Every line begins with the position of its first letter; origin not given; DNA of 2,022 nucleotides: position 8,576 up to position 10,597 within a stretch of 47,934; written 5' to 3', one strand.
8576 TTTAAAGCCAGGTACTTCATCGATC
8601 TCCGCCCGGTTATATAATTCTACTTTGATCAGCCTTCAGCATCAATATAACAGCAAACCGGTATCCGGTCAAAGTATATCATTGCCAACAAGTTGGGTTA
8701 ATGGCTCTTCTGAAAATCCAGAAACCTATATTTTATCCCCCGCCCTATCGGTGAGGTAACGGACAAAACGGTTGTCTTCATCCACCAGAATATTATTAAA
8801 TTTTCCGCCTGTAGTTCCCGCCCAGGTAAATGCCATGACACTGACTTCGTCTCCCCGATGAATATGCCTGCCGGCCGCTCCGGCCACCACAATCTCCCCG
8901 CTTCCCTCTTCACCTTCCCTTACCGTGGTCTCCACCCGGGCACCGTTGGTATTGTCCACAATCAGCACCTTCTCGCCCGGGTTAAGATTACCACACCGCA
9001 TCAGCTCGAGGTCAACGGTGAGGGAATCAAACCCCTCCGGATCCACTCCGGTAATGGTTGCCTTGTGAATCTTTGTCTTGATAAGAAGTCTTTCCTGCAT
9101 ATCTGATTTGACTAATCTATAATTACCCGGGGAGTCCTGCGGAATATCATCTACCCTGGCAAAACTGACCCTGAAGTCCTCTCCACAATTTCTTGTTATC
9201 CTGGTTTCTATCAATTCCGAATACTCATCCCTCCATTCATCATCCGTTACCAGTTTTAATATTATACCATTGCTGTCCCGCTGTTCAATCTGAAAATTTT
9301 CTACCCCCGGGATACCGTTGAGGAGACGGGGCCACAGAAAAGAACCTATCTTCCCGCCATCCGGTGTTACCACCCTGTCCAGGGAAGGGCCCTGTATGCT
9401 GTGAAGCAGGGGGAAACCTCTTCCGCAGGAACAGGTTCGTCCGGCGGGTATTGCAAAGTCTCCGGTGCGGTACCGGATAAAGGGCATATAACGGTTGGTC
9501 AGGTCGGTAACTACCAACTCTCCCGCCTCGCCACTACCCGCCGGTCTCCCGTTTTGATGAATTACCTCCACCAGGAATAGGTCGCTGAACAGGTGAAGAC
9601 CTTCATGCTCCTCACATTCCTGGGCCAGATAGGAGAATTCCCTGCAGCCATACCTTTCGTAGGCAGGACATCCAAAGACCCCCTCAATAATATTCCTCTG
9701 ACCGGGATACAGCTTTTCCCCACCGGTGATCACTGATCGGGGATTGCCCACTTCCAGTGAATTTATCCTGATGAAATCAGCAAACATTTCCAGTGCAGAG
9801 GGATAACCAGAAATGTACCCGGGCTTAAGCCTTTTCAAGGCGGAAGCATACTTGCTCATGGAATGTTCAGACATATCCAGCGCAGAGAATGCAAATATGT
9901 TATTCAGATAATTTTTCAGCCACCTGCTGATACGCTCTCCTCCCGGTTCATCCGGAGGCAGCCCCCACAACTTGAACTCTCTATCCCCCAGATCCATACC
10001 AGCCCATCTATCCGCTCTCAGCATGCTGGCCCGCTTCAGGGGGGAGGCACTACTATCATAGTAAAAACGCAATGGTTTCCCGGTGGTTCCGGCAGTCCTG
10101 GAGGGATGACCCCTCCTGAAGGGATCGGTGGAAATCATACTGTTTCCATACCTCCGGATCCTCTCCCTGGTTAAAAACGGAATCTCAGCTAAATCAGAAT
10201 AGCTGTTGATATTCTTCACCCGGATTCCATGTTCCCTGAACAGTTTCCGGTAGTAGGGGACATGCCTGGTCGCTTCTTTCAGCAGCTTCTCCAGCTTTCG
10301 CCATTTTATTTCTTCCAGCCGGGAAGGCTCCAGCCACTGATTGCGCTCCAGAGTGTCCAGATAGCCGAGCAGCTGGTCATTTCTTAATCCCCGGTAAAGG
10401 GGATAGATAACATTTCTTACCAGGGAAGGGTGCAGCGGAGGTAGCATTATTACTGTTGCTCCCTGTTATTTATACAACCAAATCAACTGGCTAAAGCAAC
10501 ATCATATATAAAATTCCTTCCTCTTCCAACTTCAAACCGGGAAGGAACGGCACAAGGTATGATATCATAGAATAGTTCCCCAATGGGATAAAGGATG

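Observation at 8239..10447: Adenylate-forming ligase fused to a PanD-like domain, next to a stand-alone PanD paralog, with neither copy carrying the full canonical ADC residue set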

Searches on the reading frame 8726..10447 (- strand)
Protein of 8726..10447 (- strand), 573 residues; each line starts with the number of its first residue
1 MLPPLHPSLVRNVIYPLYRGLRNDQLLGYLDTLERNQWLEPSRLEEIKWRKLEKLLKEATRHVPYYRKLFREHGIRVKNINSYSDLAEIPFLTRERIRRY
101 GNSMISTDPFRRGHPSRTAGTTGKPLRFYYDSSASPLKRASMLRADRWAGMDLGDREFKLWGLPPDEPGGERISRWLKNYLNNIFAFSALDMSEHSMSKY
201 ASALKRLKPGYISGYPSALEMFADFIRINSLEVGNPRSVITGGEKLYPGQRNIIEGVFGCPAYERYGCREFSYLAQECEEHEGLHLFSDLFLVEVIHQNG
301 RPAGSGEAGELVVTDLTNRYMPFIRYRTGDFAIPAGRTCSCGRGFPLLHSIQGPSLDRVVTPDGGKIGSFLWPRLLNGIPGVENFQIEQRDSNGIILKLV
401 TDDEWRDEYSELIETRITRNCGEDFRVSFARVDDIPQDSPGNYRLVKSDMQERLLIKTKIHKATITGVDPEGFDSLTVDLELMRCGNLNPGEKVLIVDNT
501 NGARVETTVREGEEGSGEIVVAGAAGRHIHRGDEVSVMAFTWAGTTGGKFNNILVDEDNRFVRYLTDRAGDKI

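Call 3: search_protein_families(library=pfam, proteins=[window:8726-10447:-], max_evalue=0.01)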
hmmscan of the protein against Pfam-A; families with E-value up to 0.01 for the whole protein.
window:8726-10447:- (573 aa): 2 families
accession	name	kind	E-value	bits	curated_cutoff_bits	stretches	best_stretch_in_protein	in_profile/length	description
PF02261.22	Asp_decarbox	-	6.9e-23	81.2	25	1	453-560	3-113/115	Aspartate decarboxylase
PF00501.34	AMP-binding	-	0.00019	20.8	29.9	1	200-313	248-374/384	AMP-binding enzyme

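Call 4: search_protein_families(library=ncbifam, proteins=[window:8726-10447:-], max_evalue=0.01)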
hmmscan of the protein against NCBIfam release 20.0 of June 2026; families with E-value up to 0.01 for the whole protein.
window:8726-10447:- (573 aa): 8 families
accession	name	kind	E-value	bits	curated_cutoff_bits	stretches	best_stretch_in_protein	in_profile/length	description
NF045666.1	DVU1553_fam_AMP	equivalog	8.2e-45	153.3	300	1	36-352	15-328/331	DVU_1553 family AMP-dependent CoA ligase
NF053551.1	FlxY_rubin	equivalog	1.7e-34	119.3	520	2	205-403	165-374/424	flexirubin biosynthesis putative acyl-CoA ligase FlxY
NF041878.1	paak_haloarch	equivalog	5.5e-30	104.3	700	1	40-358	9-328/427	phenylacetate--CoA ligase PaaK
TIGR02155.1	PA_CoA_ligase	equivalog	1.6e-23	83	646.3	1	44-358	8-320/422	phenylacetate--CoA ligase PaaK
TIGR03335.1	F390_ftsA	equivalog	7.8e-19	67.7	458.7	2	237-344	207-319/445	coenzyme F390 synthetase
TIGR00223.1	panD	equivalog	9.3e-18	64.4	106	1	454-543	4-93/126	aspartate 1-decarboxylase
TIGR02304.1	aden_form_hyp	equivalog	2.3e-13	49.9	251.9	1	196-400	175-376/430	F390 synthetase-related protein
NF041217.1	BagE_FevW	exception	1.3e-12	47.5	800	1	237-350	195-307/424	bagremycin/ferroverdin synthetase BagE/FevW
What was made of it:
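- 8726..10447 (-): Fused gene, 573 aa: CapK/PaaK-type adenylate-forming ligase plus a C-terminal ADC-like pseudo-subunit (ADC'). Pfam and NCBIfam matches (calls 3, 4).
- On Aspartate 1-decarboxylase (PanD), C-terminal domain of the 573-aa protein: TIGR00223 64.4 against 106 (call 4).
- On Phenylacetate-CoA ligase PaaK (orthologue): DVU_1553 family 153 against 300 (call 4).
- Closest known: Phenylacetate-CoA ligase PaaK and BT_0428, AjiA1, NatL2, ClxA. Different: Scores are far below the PaaK equivalog cut-offs (call 4).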

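Call 5: find_homologous_proteins(query=window:8726-10447:-)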
Query window:8726-10447:- (573 aa): 1194 proteins with E <= 0.001 among 8000 candidates; the best 120 are listed.
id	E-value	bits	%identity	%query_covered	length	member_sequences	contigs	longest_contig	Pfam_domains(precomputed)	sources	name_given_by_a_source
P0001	0.0e+0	1337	100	100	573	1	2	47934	PF27533.1,PF02261.23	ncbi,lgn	-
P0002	3.6e-250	850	65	100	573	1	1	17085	PF27533.1,PF02261.23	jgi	jgi:phenylacetate-CoA ligase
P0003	6.6e-220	750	55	100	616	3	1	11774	PF27533.1,PF02261.23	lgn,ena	-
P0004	7.1e-211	720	54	100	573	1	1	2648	PF27533.1,PF02261.23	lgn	-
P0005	4.7e-209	714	54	100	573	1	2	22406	PF27533.1,PF02261.23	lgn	-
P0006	7.5e-207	707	52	100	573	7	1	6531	PF27533.1,PF02261.23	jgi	-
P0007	7.7e-207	707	54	100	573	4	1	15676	PF27533.1,PF02261.23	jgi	-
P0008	1.1e-206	706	54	100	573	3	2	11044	PF27533.1,PF00501.35,PF02261.23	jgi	-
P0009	1.2e-206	706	52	100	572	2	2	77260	PF27533.1,PF02261.23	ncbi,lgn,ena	-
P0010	2.2e-206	705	53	100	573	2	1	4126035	PF27533.1,PF02261.23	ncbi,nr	ncbi:MAG: aspartate 1-decarboxylase [bacterium]|nr:MAG: aspartate 1-decarboxylase [bacterium]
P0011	2.4e-205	702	54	100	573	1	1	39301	PF27533.1,PF02261.23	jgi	jgi:phenylacetate-CoA ligase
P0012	9.8e-204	696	51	100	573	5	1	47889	PF27533.1,PF02261.23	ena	-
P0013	1.2e-203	696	53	100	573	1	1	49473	PF27533.1,PF02261.23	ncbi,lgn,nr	ncbi:MAG: aspartate 1-decarboxylase [Candidatus Krumholzibacteriota bacterium]|nr:aspartate 1-decarb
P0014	2.7e-203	695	52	100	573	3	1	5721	PF27533.1,PF02261.23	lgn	-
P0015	3.4e-203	695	51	100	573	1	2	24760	PF27533.1,PF02261.23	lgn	-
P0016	3.8e-203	694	52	100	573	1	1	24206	PF27533.1,PF02261.23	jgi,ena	jgi:phenylacetate-CoA ligase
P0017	3.8e-203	694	53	100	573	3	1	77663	PF27533.1,PF02261.23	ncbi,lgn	-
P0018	5.8e-203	694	53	100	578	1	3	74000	PF27533.1,PF02261.23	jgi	jgi:phenylacetate-CoA ligase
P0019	9.6e-203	693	52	100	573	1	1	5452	PF27533.1,PF02261.23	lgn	-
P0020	1.3e-201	689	52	100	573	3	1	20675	PF27533.1,PF02261.23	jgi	-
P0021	3.2e-201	688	50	100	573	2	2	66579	PF27533.1,PF02261.23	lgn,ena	-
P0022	1.6e-200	686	51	100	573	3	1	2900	PF27533.1,PF02261.23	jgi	jgi:phenylacetate-CoA ligase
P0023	1.7e-200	686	52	100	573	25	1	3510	PF27533.1,PF02261.23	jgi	jgi:phenylacetate-CoA ligase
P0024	1.0e-199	683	51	100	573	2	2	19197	PF27533.1,PF02261.23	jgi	jgi:phenylacetate-CoA ligase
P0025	1.4e-199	683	52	100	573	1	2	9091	PF27533.1,PF02261.23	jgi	-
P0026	8.2e-199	680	52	100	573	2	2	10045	PF27533.1,PF00501.35,PF02261.23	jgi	jgi:phenylacetate-CoA ligase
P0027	9.5e-199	680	52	100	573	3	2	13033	PF27533.1,PF00501.35,PF02261.23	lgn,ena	-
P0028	5.0e-198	678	52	100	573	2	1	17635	PF27533.1,PF02261.23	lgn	-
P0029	1.4e-197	676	51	100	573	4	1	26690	PF27533.1,PF02261.23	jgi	jgi:phenylacetate-CoA ligase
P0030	3.0e-197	675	51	100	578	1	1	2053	PF27533.1,PF02261.23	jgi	jgi:phenylacetate-CoA ligase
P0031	3.3e-197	675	51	100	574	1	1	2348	PF27533.1,PF00501.35,PF02261.23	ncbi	-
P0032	5.7e-197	674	52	100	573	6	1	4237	PF27533.1,PF02261.23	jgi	jgi:phenylacetate-CoA ligase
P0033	2.0e-196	672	51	100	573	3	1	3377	PF27533.1,PF02261.23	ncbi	-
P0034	2.1e-196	672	51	100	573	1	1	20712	PF27533.1,PF00501.35,PF02261.23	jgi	jgi:phenylacetate-CoA ligase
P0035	2.7e-196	672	52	100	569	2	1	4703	PF27533.1,PF00501.35,PF02261.23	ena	-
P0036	5.5e-196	671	51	100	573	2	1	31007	PF27533.1,PF02261.23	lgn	-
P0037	7.9e-196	670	51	100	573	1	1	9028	PF27533.1,PF02261.23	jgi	jgi:phenylacetate-CoA ligase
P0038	8.4e-196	670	51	100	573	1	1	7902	PF27533.1,PF02261.23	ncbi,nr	ncbi:MAG: aspartate 1-decarboxylase [Candidatus Krumholzibacteria bacterium]|nr:aspartate 1-decarbox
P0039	3.6e-195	668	50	100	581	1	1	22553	PF27533.1,PF00501.35,PF02261.23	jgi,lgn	jgi:phenylacetate-CoA ligase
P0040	2.3e-194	665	51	100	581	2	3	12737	PF27533.1,PF02261.23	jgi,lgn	jgi:phenylacetate-CoA ligase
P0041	2.3e-194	665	51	100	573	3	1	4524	PF27533.1,PF02261.23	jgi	jgi:phenylacetate-CoA ligase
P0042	4.0e-193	661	51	100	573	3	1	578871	PF27533.1,PF02261.23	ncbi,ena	-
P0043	4.5e-193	661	50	100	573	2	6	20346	PF27533.1,PF00501.35,PF02261.23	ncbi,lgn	-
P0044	4.9e-193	661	50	99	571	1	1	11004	PF27533.1,PF02261.23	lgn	-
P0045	1.3e-192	660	50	99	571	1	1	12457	PF27533.1,PF02261.23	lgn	-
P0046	5.9e-192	657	49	100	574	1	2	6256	PF27533.1,PF00501.35,PF02261.23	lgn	-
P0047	6.2e-192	657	48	100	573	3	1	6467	PF27533.1,PF02261.23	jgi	jgi:phenylacetate-CoA ligase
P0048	1.2e-191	656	49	100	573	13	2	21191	PF27533.1,PF00501.35,PF02261.23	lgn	-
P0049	2.6e-191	655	50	99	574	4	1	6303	PF27533.1,PF00501.35,PF02261.23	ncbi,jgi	-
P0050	2.9e-191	655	49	99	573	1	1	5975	PF27533.1,PF02261.23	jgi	jgi:phenylacetate-CoA ligase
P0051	6.6e-191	654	49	100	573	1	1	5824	PF27533.1,PF02261.23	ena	-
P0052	1.8e-190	653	49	100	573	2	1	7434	PF27533.1,PF02261.23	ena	-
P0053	1.2e-189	650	50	100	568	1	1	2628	PF27533.1,PF02261.23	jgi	jgi:phenylacetate-CoA ligase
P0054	2.5e-189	649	51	100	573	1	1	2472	PF27533.1,PF02261.23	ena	-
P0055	6.4e-188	644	49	100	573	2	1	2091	PF27533.1,PF00501.35,PF02261.23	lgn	-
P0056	6.5e-188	644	49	100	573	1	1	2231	PF27533.1,PF02261.23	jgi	jgi:phenylacetate-CoA ligase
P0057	2.0e-185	636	50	100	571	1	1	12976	PF27533.1,PF02261.23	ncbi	-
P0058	3.7e-183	628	48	100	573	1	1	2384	PF27533.1,PF02261.23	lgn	-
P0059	5.4e-183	628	48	100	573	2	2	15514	PF27533.1,PF02261.23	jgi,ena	jgi:phenylacetate-CoA ligase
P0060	6.6e-183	628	48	100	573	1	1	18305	PF27533.1,PF02261.23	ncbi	-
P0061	3.8e-182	625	48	100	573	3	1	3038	PF27533.1,PF02261.23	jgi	-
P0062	1.3e-181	623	48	100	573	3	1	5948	PF27533.1,PF02261.23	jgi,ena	-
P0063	4.3e-181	622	48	100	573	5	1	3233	PF27533.1,PF02261.23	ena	-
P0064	4.6e-181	622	49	98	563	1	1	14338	PF27533.1,PF02261.23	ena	-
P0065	3.8e-180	619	49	99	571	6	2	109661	PF27533.1,PF00501.35,PF02261.23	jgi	-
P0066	1.2e-179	617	47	100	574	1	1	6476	PF27533.1,PF02261.23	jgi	jgi:phenylacetate-CoA ligase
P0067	9.3e-177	607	54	64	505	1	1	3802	PF02261.23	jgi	jgi:phenylacetate-CoA ligase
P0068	1.5e-176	607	47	100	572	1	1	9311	PF27533.1,PF02261.23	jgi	jgi:phenylacetate-CoA ligase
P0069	3.8e-175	602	47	100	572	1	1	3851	PF27533.1,PF02261.23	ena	-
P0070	1.0e-174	601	47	100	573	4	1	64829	PF27533.1,PF02261.23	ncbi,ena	-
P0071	2.2e-173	596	53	87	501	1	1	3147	PF27533.1,PF02261.23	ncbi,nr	ncbi:MAG TPA: hypothetical protein ENO08_06905, partial [Candidatus Eisenbacteria bacterium]|nr:hypo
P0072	4.4e-173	595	54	64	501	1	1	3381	PF00501.35,PF02261.23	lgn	-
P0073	2.6e-170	586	51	89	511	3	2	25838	PF27533.1,PF00501.35,PF02261.23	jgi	jgi:phenylacetate-CoA ligase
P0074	2.2e-168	580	46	100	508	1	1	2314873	PF02261.23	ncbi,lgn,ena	-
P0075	1.1e-167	577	54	64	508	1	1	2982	PF02261.23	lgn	-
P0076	1.2e-166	574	52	64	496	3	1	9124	PF00501.35,PF02261.23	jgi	-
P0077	5.0e-166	572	53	64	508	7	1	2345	PF02261.23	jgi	jgi:phenylacetate-CoA ligase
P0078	2.4e-165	570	52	64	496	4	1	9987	PF00501.35,PF02261.23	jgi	jgi:phenylacetate-CoA ligase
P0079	1.3e-164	567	51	65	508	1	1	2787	PF00501.35,PF02261.23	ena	-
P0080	1.5e-159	551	45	100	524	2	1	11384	PF02261.23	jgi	-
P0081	7.7e-159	548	52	79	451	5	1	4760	PF27533.1,PF00501.35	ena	-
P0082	4.0e-158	546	44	98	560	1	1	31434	PF27533.1,PF02261.23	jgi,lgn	jgi:phenylacetate-CoA ligase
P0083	8.0e-158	545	55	74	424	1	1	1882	PF27533.1,PF02261.23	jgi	jgi:phenylacetate-CoA ligase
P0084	2.9e-156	540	51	79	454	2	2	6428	PF27533.1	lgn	-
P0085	5.5e-156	539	43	100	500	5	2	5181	PF02261.23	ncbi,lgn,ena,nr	ncbi:MAG: aspartate 1-decarboxylase [Candidatus Krumholzibacteria bacterium]|nr:aspartate 1-decarbox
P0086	4.9e-155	536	51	62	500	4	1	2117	PF02261.23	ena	-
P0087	1.7e-154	534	49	64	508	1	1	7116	PF00501.35,PF02261.23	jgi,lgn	jgi:phenylacetate-CoA ligase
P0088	1.1e-152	528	48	63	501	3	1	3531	PF02261.23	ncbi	-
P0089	2.1e-150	520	44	100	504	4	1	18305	PF02261.23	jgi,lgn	jgi:phenylacetate-CoA ligase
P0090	4.0e-149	516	48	79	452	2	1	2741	PF27533.1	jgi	-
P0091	3.4e-148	513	49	61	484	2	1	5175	PF00501.35,PF02261.23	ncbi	-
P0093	1.3e-145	505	50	79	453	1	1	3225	PF27533.1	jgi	jgi:phenylacetate-CoA ligase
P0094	7.0e-145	502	50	79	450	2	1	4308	PF27533.1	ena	-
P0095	6.8e-144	499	47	77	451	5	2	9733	PF27533.1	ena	-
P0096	2.0e-142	494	48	79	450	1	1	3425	PF27533.1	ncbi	-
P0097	1.5e-141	491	48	79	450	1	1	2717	PF27533.1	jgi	jgi:phenylacetate-CoA ligase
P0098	1.8e-141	491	48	79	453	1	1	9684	PF27533.1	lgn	-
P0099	1.9e-140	487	46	59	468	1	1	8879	PF00501.35,PF02261.23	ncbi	-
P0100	5.5e-135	469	45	79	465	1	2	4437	PF27533.1,PF00501.35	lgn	-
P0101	5.9e-135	469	47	79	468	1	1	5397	PF27533.1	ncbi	-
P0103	7.0e-131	456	47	54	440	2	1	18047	PF00501.35,PF02261.23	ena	-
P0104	1.3e-128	448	44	78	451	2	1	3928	PF27533.1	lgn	-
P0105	2.1e-127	444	44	78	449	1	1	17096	PF27533.1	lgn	-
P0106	2.6e-126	441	46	62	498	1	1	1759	PF00501.35,PF02261.23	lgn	-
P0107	9.0e-126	439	44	76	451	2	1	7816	PF27533.1,PF00501.35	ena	-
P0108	2.5e-123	431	41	83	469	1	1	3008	PF27533.1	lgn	-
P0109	4.0e-120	420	49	66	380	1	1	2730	PF27533.1,PF00501.35,PF02261.23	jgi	-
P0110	1.5e-114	402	54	57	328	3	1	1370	PF27533.1,PF02261.23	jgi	jgi:aspartate 1-decarboxylase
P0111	4.7e-111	390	41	79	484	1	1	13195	PF27533.1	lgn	-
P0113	2.4e-105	371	40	78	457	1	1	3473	PF27533.1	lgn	-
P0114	1.3e-99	353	46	40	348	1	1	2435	PF02261.23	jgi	jgi:aspartate 1-decarboxylase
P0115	6.0e-99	350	38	77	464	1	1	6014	PF27533.1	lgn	-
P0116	1.4e-98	349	38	78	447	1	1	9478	PF27533.1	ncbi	-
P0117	1.5e-98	349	39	78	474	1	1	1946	PF27533.1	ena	-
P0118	2.4e-98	348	38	77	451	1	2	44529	PF27533.1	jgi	jgi:phenylacetate-coenzyme A ligase PaaK-like adenylate-forming protein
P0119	2.0e-97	345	39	77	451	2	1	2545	PF27533.1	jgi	jgi:phenylacetate-CoA ligase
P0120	1.6e-96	342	37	78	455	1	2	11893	PF27533.1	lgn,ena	-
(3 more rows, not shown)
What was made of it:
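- Checked: More than 100 independent 90%-identity clusters, mostly 571-581 aa, have the same architecture (call 5).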

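Call 16: find_related_loci(query=A1, collection=genome_contigs, flank=10000)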
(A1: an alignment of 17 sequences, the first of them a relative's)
Query A1 (573 aa) in genome_contigs; peptide patterns used: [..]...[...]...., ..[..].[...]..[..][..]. (x = any residue, [..] = any of these).
193 stretches matched a pattern; 159 encode a relative of the query (tblastn E <= 1e-3); the best 80 are kept; 80 distinct loci.
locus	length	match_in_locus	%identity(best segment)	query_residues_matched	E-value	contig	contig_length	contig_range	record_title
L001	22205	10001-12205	53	1-573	0e+0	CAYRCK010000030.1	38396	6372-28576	MAG TPA_asm: uncultured bacterium isolate binchicken_co334_246 genome assembly, contig: NODE_1663_length_38396_cov_9.812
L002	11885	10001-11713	51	1-571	0e+0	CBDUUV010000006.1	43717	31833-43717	MAG TPA_asm: uncultured bacterium isolate SRR22302361_binner13_Refined_86 genome assembly, contig: ERZ25748748.151, whol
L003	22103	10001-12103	53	1-573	0e+0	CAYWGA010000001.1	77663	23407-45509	MAG TPA_asm: uncultured bacterium isolate SRP155585_co1_221 genome assembly, contig: NODE_36_length_77663_cov_8.528799,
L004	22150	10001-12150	51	1-573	0e+0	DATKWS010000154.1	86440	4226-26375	MAG TPA_asm: Patescibacteria group bacterium isolate SMAG_U14169 k141_534709, whole genome shotgun sequence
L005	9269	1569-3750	53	1-573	0e+0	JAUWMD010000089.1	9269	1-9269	MAG: Candidatus Krumholzibacteriota bacterium isolate CSMAG_2389 CSMAG_2389_k141_1825005_length_9269_cov_6.6631, whole g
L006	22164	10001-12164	53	1-573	0e+0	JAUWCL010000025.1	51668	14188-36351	MAG: Candidatus Krumholzibacteriota bacterium isolate CSMAG_2137 CSMAG_2137_k141_1954518_length_51668_cov_65.7299, whole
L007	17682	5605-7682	51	1-571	0e+0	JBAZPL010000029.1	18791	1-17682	MAG: Candidatus Krumholzibacteriia bacterium isolate SO_2017_SWC_29 scaffold_2501_c1_LP-4_2017, whole genome shotgun seq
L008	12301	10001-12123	51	1-573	0e+0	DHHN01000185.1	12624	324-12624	MAG TPA_asm: bacterium UBP1_UBA4771 isolate UBA4771 UBA4771_contig_3968, whole genome shotgun sequence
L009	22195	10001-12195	50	1-571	0e+0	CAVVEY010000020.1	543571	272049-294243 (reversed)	MAG: uncultured bacterium isolate MFD04716.bin.2.236 genome assembly, contig: contig_7672, whole genome shotgun sequence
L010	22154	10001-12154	49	1-573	0e+0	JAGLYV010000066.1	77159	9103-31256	MAG: Candidatus Krumholzibacteriia bacterium isolate RS_13_38 ZL320.bin.38.fa_66, whole genome shotgun sequence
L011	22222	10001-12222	50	1-573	0e+0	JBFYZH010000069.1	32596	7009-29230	MAG: Candidatus Krumholzibacteriota bacterium isolate PPR_0430 k121_2875286, whole genome shotgun sequence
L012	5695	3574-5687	51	1-571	0e+0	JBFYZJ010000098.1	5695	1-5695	MAG: Candidatus Krumholzibacteriota bacterium isolate PPR_0432 k121_4792814, whole genome shotgun sequence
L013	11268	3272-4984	50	1-571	0e+0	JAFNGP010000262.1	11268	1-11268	Bacterium isolate bin_45 PROKKA_contig000262, whole genome shotgun sequence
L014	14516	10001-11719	49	1-573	0e+0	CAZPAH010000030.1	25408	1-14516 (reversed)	MAG TPA_asm: uncultured bacterium isolate binchicken_co129_916 genome assembly, contig: NODE_5270_length_25408_cov_5.466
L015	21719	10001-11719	48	1-573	0e+0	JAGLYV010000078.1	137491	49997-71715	MAG: Candidatus Krumholzibacteriia bacterium isolate RS_13_38 ZL320.bin.38.fa_78, whole genome shotgun sequence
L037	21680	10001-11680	43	5-565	4e-161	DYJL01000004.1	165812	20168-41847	MAG TPA_asm: Nitrospira japonica isolate FI88_42_154 Afr_mines_FI88_62_length_165812_cov_69_520195, whole genome shotgun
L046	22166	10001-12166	53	1-573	0e+0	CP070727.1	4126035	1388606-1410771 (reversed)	MAG: bacterium isolate bin44 chromosome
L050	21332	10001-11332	36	11-454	5e-88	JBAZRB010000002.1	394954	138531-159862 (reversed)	MAG: Rhodanobacter sp. isolate SO_2017_GW1_138 NODE_174_length_394954_cov_9.684500_OW334_2017, whole genome shotgun sequ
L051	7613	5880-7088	36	12-415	3e-85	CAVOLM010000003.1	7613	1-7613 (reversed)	MAG: uncultured Gammaproteobacteria bacterium isolate MFD10007.bin.3.214 genome assembly, contig: contig_104381, whole g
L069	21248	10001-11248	31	30-452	1e-59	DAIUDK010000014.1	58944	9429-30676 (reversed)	MAG TPA_asm: Chloroflexota bacterium isolate CTOTU19884 NODE_565_length_58944_cov_24.665269, whole genome shotgun sequen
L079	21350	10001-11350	31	5-451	5e-66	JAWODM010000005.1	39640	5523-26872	MAG: Candidatus Krumholzibacteriales bacterium isolate BLK5-2.bin.162 k191_1348396, whole genome shotgun sequence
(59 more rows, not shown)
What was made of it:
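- The same roughly 573-aa architecture occurs in more than 100 independent clusters from NCBI, JGI, ENA and Logan assemblies (call 5) and in 48 species-representative genomes (call 16).
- Tried and rejected: Frameshift or misassembly: rejected (calls 5, 16).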
